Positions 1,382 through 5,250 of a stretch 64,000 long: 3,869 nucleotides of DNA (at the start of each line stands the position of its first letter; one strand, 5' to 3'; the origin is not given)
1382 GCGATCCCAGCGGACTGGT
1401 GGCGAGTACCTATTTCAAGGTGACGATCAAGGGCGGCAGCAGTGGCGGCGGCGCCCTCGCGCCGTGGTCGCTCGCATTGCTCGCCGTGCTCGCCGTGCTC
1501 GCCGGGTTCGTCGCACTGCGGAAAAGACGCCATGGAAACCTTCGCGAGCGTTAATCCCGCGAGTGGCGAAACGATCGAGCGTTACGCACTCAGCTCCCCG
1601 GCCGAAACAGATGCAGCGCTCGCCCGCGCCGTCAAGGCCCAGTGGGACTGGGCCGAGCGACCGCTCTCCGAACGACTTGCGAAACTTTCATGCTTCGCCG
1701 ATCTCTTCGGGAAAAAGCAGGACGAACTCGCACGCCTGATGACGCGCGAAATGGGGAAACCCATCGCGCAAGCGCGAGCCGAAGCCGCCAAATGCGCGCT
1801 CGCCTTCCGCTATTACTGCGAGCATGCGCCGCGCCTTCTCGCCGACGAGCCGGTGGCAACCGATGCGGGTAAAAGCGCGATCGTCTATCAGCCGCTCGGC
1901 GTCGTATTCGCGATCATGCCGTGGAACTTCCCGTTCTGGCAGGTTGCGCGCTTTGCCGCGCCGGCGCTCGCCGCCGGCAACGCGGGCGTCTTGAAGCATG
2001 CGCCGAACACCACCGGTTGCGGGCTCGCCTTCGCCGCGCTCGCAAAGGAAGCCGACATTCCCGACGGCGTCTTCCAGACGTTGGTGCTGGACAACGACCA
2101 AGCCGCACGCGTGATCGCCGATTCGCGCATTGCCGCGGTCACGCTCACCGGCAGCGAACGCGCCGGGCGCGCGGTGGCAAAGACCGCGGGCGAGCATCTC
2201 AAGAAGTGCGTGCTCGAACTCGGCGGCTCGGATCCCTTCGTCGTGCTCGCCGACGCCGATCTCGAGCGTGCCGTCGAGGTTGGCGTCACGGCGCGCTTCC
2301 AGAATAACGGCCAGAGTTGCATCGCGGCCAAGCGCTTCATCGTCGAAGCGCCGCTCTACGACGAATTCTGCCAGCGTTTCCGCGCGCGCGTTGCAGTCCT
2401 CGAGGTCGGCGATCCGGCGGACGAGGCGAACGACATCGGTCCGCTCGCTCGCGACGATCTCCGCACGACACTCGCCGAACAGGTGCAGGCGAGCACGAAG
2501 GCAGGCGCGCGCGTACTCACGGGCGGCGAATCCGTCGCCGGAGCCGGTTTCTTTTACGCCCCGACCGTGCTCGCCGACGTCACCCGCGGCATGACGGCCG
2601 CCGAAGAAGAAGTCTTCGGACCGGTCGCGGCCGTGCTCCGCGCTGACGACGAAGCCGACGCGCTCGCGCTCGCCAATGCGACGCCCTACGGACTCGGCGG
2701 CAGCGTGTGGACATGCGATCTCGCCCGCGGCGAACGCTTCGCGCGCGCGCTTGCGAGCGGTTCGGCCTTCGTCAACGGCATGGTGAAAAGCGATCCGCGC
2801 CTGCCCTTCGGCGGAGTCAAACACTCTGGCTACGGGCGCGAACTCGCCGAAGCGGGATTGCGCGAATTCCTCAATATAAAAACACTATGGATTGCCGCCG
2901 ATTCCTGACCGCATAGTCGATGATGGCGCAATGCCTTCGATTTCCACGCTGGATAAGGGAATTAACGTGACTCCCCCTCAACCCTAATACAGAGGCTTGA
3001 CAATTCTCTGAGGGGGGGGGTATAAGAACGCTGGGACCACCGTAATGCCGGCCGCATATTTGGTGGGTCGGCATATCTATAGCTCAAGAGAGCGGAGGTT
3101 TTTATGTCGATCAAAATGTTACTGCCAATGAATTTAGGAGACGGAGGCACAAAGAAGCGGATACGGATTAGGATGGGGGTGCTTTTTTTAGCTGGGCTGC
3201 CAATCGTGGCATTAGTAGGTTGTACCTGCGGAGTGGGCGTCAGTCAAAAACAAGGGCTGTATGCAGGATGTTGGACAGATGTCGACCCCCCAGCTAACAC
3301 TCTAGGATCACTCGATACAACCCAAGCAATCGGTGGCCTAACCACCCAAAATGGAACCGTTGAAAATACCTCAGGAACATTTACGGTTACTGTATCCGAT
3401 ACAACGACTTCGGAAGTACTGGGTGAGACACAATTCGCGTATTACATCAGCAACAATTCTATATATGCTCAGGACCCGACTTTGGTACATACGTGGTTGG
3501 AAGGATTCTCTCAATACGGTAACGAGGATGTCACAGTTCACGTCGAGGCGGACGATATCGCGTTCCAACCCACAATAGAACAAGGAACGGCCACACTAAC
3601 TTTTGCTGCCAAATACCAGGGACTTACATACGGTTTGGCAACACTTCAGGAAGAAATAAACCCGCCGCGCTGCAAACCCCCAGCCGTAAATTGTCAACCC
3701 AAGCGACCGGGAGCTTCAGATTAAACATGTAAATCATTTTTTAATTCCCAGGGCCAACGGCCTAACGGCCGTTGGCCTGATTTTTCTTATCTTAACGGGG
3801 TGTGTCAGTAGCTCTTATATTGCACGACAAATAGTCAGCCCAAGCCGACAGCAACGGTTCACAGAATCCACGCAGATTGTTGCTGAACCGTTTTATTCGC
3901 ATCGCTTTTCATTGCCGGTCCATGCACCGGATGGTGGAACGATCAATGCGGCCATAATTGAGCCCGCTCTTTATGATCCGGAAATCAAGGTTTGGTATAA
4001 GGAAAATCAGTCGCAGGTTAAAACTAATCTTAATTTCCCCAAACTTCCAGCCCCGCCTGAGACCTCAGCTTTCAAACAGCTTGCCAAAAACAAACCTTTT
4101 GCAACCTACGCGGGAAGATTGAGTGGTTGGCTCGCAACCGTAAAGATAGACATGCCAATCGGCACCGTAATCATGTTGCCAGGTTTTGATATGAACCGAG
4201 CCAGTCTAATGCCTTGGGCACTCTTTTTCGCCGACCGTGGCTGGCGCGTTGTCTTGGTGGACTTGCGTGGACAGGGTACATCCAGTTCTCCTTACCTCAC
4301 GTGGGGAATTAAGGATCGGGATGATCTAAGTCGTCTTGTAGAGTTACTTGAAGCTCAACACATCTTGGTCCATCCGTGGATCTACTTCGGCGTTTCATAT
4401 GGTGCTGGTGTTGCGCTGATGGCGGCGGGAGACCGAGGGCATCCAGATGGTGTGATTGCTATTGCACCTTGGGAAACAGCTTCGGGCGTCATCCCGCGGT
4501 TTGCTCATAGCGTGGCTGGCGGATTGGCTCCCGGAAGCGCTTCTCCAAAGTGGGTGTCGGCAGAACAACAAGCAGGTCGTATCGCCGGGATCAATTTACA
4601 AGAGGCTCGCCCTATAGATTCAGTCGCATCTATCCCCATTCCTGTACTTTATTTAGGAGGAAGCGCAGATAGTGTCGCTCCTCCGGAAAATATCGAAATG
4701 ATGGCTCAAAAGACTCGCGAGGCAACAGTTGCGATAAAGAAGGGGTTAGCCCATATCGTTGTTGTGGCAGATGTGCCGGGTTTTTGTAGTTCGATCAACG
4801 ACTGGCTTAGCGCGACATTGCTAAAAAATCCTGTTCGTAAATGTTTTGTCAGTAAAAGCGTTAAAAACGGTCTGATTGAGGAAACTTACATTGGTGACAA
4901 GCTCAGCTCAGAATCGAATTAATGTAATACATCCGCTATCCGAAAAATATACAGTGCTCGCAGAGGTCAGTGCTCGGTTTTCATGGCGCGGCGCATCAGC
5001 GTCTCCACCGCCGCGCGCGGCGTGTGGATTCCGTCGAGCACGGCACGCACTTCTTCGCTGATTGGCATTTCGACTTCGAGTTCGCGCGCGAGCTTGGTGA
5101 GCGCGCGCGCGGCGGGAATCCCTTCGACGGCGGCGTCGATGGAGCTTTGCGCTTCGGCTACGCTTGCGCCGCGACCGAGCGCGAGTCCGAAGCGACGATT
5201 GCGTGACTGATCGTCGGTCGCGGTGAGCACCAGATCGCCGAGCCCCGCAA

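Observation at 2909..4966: Low-GC two-gene islet (lipoprotein + GxSxG hydrolase) inserted between the aldehyde dehydrogenase and gpsA, with a G9 tract in its promoter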

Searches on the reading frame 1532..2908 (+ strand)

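Call 4: search_protein_families(library=pfam, proteins=[window:1532-2908:+], max_evalue=0.1)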
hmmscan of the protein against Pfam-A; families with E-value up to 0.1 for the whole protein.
window:1532-2908:+ (458 aa): 1 family
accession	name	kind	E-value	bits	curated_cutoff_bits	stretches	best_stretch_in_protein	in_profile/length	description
PF00171.27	Aldedh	-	1.5e-142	475.8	23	1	2-451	7-460/461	Aldehyde dehydrogenase family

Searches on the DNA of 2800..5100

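Call 58: search_rna_families(source=window, start=2800, end=5100, threshold=evalue, max_evalue=1)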
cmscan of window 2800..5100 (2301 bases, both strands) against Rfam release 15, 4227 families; matches with E-value up to 1: 0.
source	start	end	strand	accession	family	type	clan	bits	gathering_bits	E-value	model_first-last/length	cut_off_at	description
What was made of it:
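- Tried and rejected: Known RNA element in the leader or at the hairpin: no Rfam match at E<=1 in 2800-5100 (call 58).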
